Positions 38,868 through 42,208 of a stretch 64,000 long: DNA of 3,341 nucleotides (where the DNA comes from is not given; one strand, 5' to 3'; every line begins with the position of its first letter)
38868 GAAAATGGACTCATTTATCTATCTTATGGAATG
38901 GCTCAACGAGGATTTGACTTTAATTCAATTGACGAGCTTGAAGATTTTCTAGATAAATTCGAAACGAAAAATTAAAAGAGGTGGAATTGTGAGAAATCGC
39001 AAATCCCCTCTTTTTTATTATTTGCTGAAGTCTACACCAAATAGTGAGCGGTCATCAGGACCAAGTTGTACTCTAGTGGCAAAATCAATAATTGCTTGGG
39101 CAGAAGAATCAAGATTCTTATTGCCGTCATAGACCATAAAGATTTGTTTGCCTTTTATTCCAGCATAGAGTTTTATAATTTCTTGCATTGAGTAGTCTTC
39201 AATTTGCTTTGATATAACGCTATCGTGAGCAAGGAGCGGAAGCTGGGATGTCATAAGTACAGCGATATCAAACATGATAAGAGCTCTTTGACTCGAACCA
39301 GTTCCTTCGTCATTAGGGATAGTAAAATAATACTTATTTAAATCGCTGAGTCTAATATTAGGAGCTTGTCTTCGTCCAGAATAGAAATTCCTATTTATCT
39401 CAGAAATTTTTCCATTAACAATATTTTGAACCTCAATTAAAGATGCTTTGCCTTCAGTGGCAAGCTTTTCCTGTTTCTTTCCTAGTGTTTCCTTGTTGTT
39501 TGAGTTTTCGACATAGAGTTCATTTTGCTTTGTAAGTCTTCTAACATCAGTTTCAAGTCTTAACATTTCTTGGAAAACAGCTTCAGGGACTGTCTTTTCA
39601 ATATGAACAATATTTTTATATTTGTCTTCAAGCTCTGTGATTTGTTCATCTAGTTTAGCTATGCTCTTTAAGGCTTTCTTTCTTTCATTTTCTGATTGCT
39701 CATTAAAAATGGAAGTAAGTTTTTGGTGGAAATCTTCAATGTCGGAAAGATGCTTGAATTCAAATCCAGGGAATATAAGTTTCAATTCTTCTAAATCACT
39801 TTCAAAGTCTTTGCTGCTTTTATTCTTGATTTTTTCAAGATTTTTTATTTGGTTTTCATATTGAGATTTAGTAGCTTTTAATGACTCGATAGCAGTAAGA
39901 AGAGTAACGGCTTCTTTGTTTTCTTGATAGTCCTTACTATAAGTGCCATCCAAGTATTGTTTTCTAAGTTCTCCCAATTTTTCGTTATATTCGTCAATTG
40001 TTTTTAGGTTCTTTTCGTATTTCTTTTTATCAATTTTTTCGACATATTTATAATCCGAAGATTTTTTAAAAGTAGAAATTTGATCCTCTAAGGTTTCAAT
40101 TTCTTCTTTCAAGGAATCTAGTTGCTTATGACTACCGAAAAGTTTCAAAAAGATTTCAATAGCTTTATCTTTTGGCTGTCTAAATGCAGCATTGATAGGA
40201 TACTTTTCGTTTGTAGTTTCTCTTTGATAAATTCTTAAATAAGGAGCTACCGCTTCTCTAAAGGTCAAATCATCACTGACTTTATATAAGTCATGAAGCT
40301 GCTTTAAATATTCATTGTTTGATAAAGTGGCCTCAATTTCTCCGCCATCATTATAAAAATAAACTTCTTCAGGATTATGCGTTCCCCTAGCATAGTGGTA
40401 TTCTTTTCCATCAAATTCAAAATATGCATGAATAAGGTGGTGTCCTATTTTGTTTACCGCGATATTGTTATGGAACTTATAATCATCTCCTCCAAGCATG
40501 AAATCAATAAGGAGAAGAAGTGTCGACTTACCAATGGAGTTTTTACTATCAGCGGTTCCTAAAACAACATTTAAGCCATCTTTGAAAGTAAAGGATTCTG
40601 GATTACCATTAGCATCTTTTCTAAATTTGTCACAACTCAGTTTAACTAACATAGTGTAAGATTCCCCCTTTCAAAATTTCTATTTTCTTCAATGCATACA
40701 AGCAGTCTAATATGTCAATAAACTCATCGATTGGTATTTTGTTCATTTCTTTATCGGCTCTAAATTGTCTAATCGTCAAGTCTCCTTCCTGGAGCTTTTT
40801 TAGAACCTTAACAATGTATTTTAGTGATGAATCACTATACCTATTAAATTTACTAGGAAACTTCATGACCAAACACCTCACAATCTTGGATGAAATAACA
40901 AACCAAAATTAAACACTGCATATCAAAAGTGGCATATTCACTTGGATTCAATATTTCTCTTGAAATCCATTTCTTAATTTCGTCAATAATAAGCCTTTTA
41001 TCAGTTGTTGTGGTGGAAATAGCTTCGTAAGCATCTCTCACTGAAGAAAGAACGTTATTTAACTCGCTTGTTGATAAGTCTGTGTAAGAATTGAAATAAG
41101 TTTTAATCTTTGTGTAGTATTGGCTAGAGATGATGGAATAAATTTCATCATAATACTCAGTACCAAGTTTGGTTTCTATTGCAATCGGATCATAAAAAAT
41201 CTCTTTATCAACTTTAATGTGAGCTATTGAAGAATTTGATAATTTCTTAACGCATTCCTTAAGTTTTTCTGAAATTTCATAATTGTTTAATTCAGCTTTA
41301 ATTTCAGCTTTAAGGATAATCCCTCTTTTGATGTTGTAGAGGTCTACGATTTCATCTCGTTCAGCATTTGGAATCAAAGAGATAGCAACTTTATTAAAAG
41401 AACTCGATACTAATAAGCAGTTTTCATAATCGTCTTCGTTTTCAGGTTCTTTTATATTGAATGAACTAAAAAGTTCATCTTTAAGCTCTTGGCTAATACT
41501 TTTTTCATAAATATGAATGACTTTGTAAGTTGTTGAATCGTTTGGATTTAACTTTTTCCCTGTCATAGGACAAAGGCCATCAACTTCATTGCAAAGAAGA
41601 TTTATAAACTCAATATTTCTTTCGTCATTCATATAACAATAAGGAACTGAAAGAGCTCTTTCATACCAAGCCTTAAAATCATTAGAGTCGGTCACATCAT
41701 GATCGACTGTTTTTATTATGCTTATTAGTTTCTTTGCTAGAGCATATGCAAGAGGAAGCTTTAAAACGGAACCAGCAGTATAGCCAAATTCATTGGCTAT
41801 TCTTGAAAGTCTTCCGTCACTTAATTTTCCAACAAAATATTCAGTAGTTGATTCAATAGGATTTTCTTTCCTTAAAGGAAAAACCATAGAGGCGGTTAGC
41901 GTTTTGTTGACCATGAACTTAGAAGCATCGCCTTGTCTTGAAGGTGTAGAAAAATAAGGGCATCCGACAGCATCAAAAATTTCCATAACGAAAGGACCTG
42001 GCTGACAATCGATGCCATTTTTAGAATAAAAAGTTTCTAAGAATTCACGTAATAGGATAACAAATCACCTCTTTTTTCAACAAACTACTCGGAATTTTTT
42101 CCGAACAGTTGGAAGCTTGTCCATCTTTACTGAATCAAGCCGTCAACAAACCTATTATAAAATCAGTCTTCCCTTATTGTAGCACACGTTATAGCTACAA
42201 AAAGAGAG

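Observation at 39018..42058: Three-gene SMC-like ABC ATPase operon (Lamassu / ABC-3C architecture) whose effector partner has no assignable domain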

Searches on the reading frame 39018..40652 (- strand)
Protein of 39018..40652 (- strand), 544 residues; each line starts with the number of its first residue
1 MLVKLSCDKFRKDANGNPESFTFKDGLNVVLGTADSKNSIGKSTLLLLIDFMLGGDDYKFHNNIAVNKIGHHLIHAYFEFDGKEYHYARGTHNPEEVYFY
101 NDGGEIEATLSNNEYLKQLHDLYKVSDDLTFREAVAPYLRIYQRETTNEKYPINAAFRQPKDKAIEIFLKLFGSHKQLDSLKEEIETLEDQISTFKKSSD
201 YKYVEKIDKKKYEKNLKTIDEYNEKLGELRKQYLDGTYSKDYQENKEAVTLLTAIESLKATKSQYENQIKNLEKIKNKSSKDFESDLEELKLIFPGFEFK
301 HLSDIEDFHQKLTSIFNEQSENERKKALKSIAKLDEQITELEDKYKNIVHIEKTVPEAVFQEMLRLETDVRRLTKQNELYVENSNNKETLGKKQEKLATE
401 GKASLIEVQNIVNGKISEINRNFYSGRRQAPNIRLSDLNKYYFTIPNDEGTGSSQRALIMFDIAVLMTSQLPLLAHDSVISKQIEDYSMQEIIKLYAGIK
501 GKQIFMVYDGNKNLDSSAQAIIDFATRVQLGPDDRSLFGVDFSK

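Call 4: search_protein_families(library=pfam, proteins=[window:39018-40652:-], max_evalue=1)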
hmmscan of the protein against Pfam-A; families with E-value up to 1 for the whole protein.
window:39018-40652:- (544 aa): 6 families
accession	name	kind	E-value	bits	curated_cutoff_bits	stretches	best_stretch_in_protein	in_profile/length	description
PF10088.15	DUF2326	-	1.5e-12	47.8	28.7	1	421-542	3-141/141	Uncharacterised protein conserved in bacteria (DUF2326)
PF13175.12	AAA_15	-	0.012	15.7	32.1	1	23-464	21-316/374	AAA ATPase domain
PF04253.20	TFR_dimer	-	0.064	13.7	27.1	1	178-236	3-60/121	Transferrin receptor-like dimerisation domain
PF23127.1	DotM_C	-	0.11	13.2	27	1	298-375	14-88/172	DotM, C-terminal cytoplasmic domain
PF08653.15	DASH_Dam1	-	0.3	11.4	26.6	0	329-355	3-29/56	DASH complex subunit Dam1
PF14323.11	GxGYxYP_C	-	0.89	9.7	27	1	185-280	85-185/242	GxGYxYP putative glycoside hydrolase C-terminal domain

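Call 5: search_protein_families(library=padloc, proteins=[window:39018-40652:-], max_evalue=1)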
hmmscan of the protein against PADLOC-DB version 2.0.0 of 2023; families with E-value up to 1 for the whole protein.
window:39018-40652:- (544 aa): 7 families
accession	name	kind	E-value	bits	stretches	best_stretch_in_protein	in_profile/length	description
PDLC03859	LmuB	-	2.4e-16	58.1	1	15-506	12-581/611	-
PDLC04774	PDC-M68B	-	2.5e-12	44.2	2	21-108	15-108/581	-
PDLC03863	LmuB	-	9.3e-10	35.8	1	9-383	9-410/610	-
PDLC00254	LmuB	-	1.7e-05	21.7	1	20-425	21-420/563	AAA ATPase domain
PDLC03864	LmuB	-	4.5e-05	20.2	2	21-64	68-109/657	-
PDLC03811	RTasSLATT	-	0.019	12.8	1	325-362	111-148/158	DRT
PDLC02540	PglX|PglXI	-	0.71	8.5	1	305-351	34-78/106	PglX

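Call 6: search_protein_families(library=ncbifam, proteins=[window:39018-40652:-], max_evalue=1)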
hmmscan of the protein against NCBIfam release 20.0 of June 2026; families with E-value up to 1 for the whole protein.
window:39018-40652:- (544 aa): 8 families
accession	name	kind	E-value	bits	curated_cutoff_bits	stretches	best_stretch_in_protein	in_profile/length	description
NF045780.1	TrlF_fam_ATP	equivalog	0.00033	19.5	350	1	41-425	321-693/944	TrlF family AAA-like ATPase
NF045487.1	ASRP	equivalog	0.0078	14.9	300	1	175-291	148-255/593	archaea-specific SMC-related protein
TIGR03701.1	mena_SCO4490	equivalog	0.057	12.1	495.9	1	131-217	15-105/433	menaquinone biosynthesis decarboxylase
NF010680.0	PRK14079.1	equivalog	0.079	12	386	1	3-56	4-50/349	recombination protein F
NF005894.0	PRK07857.1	equivalog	0.08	12.8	73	1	317-398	16-94/106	chorismate mutase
NF002242.0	PRK01151.1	equivalog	0.11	12.1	72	1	229-257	16-43/67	30S ribosomal protein S17e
NF010416.0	PRK13842.1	subfamily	0.18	11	360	0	318-374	54-107/267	conjugal transfer protein TrbJ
TIGR02780.1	TrbJ_Ti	equivalog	0.67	9.3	100.55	1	243-291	47-95/253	P-type conjugative transfer protein TrbJ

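Call 26: search_solved_structures(query=window:39018-40652:-, max_evalue=1, show_alignments=1)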
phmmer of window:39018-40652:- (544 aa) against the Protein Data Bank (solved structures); distinct sequences matched with E-value up to 1: 4.
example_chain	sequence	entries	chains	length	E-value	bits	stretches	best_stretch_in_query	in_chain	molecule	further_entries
6h48_A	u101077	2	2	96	0.054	15.5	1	302-349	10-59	Orf20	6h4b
8whk_B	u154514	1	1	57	0.11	14.5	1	295-345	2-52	Pleckstrin homology-like domain family B member 2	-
2p0t_A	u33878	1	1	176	0.19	13.8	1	244-336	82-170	UPF0307 protein PSPTO_4464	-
2lem_A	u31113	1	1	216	0.66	12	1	261-374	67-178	Apolipoprotein A-I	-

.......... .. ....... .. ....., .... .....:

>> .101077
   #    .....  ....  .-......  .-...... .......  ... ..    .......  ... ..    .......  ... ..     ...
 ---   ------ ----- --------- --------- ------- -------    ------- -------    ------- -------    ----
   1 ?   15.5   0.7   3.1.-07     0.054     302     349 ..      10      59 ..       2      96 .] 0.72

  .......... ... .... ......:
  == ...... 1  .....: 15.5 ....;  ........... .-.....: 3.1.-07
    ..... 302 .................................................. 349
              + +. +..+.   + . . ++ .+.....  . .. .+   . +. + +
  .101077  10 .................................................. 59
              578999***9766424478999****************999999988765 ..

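Call 32: find_homologous_proteins(query=window:39018-40652:-, max_evalue=0.00001)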
Query window:39018-40652:- (544 aa): 32 proteins with E <= 0.00001 among 8000 candidates.
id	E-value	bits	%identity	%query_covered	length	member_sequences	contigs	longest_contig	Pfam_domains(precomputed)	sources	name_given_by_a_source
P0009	0.0e+0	1170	99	100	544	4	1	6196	PF10088.16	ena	-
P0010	0.0e+0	1119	94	100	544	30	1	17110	PF10088.16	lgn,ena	-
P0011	3.3e-286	968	80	100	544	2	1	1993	PF10088.16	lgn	-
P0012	1.1e-215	735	63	100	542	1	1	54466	PF10088.16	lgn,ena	-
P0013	2.9e-215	734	63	100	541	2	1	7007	PF10088.16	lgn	-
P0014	4.8e-202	690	63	95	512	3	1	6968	PF10088.16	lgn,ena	-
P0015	1.4e-129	451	42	100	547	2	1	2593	PF10088.16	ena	-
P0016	2.5e-128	447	43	100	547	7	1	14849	PF10088.16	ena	-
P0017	3.4e-75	272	32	100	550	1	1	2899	PF10088.16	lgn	-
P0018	1.9e-72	263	31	100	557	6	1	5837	PF10088.16,PF13175.13,PF13476.13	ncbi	-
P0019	1.5e-71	260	33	98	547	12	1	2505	PF10088.16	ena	-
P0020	2.4e-69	253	33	98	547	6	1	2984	PF10088.16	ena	-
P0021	7.8e-67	244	29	100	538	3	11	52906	PF10088.16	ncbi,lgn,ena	-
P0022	1.3e-64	237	31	94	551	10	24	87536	PF10088.16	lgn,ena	-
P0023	2.3e-64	236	30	96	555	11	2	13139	PF10088.16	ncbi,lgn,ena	-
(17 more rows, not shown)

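Call 35: search_solved_structures(query=A3, max_evalue=1, show_alignments=2)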
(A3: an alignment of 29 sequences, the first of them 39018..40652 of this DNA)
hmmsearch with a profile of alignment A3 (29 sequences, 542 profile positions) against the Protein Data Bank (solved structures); distinct sequences matched with E-value up to 1: 47.
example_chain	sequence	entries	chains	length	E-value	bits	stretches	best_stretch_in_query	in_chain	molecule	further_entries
5f3w_B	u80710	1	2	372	0.0086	17.9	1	1-90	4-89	DNA double-strand break repair Rad50 ATPase,DNA double-strand break repair Rad50 ATPase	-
1us8_A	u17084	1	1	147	0.011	17.5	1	2-87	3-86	DNA DOUBLE-STRAND BREAK REPAIR RAD50 ATPASE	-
1f2t_A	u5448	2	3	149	0.011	17.5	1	2-87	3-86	RAD50 ABC-ATPASE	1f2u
3qkr_A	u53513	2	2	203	0.021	16.6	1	2-87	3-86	DNA double-strand break repair rad50 ATPase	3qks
9tlt_A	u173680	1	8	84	0.028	16.2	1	208-275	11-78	Sc-apCC-2-KLHL20-4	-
1ii8_A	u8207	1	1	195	0.032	16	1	2-87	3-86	Rad50 ABC-ATPase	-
8qad_A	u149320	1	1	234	0.046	15.5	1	190-377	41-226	sc-apCC-6-LLIA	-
4nck_A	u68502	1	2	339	0.07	14.9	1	2-87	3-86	DNA double-strand break repair Rad50 ATPase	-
3qkt_A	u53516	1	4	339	0.07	14.9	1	2-87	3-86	DNA double-strand break repair rad50 ATPase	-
4nch_A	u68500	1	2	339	0.07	14.9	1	2-87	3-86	DNA double-strand break repair Rad50 ATPase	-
4nci_A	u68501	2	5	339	0.07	14.9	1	2-87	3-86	DNA double-strand break repair Rad50 ATPase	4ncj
6qp4_A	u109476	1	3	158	0.08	14.7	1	209-280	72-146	UspA1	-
3g7c_A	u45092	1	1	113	0.1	14.3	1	189-277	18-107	Occludin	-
6ds9_A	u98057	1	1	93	0.1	14.3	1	325-407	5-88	de novo designed three helix bundle GRa3D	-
9rgx_A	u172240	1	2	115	0.13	13.9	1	176-268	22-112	sc-apCC3-ACW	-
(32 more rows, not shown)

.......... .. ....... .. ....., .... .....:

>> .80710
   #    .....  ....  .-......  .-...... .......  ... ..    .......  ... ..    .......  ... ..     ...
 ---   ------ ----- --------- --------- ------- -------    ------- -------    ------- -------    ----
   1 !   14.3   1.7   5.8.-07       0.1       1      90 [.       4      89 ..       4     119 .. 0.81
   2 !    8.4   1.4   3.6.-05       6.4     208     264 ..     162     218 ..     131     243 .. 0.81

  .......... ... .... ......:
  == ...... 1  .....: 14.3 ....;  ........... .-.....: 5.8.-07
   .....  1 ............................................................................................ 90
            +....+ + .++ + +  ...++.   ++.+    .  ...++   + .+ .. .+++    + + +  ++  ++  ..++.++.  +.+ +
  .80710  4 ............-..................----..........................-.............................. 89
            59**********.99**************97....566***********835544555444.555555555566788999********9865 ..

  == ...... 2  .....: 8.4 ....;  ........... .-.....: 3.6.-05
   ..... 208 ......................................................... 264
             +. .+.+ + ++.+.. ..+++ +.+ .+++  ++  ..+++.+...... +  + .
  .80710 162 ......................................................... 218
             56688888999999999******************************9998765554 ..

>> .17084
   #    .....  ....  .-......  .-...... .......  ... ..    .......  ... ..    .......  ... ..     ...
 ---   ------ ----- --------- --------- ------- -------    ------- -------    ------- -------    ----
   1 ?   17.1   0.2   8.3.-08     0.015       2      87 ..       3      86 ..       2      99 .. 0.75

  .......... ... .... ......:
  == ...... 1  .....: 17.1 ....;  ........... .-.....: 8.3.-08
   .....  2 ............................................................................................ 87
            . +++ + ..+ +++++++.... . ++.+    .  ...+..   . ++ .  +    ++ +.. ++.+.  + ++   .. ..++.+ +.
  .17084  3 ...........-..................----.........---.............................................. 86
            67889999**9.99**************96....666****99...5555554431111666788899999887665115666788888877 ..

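Call 48: find_related_loci(query=A3, collection=genome_contigs, flank=6000)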
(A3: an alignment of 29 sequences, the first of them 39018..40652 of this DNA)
Query A3 (544 aa) in genome_contigs; peptide patterns used: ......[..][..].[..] (x = any residue, [..] = any of these).
303 stretches matched a pattern; 298 encode a relative of the query (tblastn E <= 1e-3); the best 80 are kept; 80 distinct loci.
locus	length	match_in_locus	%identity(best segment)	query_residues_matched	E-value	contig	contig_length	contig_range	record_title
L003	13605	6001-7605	37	1-543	1e-97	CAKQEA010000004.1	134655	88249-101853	MAG: uncultured Anaeroplasmataceae bacterium isolate REFINED_METABAT215_TOP10_CONTIGS_1500_ASSEMBLY_K77_MERGED__Hadza_Mo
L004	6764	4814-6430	33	1-539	2e-86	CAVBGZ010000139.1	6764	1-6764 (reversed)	Waltera intestinalis isolate H07666-L1_cleanbin_000013 genome assembly, contig: Spades_H07666-L1_contig_8216, whole geno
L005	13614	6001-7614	32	1-539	1e-83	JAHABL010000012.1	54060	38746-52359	MAG: Mycobacteriales bacterium isolate L3_072_000G1_dasL3_072_000G1_concoct_72 L3_072_000G1_scaffold_390, whole genome s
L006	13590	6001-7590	31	1-539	2e-81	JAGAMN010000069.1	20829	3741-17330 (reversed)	MAG: Oscillospiraceae bacterium isolate RGIG8578 Water_deer_Cecum-3__c709600, whole genome shotgun sequence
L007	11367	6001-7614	31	1-539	9e-81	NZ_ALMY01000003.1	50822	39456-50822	Streptococcus suis YS56 Contig00003, whole genome shotgun sequence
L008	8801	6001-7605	32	1-539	8e-81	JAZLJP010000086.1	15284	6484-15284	MAG: Kiritimatiellia bacterium isolate T1900044962_TA20190024.MAGScoT_cleanbin_000032 SGB_3965_k141_1774534, whole genom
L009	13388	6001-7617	32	1-539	5e-80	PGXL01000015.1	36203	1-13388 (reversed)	MAG: Tenericutes bacterium HGW-Tenericutes-2 bjp_ig2102_scaffold_797, whole genome shotgun sequence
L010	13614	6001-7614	32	1-539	1e-79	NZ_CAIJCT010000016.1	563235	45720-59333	Aedoeadaptatus coxii isolate CCUG59622, whole genome shotgun sequence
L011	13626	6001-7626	31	1-543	1e-79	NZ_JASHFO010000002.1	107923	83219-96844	Streptococcus infantis strain OMI845 OMI845_00002, whole genome shotgun sequence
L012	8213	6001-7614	32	1-543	7e-79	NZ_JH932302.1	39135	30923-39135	Falseniella ignava CCUG 37419 supercont1.3, whole genome shotgun sequence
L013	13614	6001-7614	32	1-543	7e-79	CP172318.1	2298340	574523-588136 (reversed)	Aerococcaceae bacterium WGS1372 chromosome, complete genome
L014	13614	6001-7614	32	1-539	4e-78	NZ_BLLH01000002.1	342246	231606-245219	Pseudolactococcus insecticola strain Hs20B0-1 sequence02, whole genome shotgun sequence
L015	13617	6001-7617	32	1-539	3e-78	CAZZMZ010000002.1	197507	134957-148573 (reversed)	MAG TPA_asm: uncultured Mariniplasma sp. isolate binchicken_co324_27 genome assembly, contig: NODE_24_length_197507_cov_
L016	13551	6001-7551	32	23-539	2e-77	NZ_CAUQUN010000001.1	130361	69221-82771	MAG: uncultured Granulicatella sp. isolate ERR9968936_bin.56_MetaWRAP_v1.3_MAG ERZ21616090.85, whole genome shotgun sequ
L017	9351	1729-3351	31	1-539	2e-77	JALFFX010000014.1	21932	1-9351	MAG: Erysipelotrichaceae bacterium isolate SUG644 k141_49205, whole genome shotgun sequence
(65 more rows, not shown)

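Call 96: find_related_loci(query=A3, collection=viral_contigs, flank=8000)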
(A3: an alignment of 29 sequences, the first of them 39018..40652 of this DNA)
Query A3 (544 aa) in viral_contigs; peptide patterns used: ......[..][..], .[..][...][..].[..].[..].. (x = any residue, [..] = any of these).
217 stretches matched a pattern; 128 encode a relative of the query (tblastn E <= 1e-3); the best 80 are kept; 80 distinct loci.
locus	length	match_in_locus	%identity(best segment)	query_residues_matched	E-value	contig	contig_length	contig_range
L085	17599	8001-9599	35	1-543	5e-94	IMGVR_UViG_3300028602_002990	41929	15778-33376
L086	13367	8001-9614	31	1-539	1e-80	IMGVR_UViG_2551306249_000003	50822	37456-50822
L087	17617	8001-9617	32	1-539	6e-80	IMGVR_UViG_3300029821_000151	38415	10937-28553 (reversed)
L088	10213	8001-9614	32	1-543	8e-79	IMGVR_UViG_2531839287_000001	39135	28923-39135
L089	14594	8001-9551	33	23-539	3e-78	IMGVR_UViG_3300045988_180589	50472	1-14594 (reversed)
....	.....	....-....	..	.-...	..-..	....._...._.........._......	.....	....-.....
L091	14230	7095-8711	31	1-539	6e-77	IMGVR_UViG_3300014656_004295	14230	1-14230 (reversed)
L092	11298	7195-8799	30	1-544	8e-77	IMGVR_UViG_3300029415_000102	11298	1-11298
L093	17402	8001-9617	30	1-539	2e-76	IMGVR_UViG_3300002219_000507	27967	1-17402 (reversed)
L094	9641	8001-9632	30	1-543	8e-76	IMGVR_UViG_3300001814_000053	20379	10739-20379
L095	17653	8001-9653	32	1-544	3e-75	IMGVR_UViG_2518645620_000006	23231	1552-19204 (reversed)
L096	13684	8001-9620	31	1-539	2e-75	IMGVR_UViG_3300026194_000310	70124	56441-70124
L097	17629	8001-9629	31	1-544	1e-75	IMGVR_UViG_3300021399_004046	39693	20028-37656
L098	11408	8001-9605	32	1-544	1e-73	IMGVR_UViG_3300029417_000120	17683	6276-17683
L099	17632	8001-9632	29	1-544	3e-73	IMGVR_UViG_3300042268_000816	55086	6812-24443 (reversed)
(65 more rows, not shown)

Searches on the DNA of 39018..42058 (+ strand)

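Call 65: search_dna_similar(query=window:39018-42058:+, collection=phages, mode=distant, max_rows=10)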
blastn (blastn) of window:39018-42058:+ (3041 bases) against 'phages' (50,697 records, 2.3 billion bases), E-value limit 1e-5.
No match.
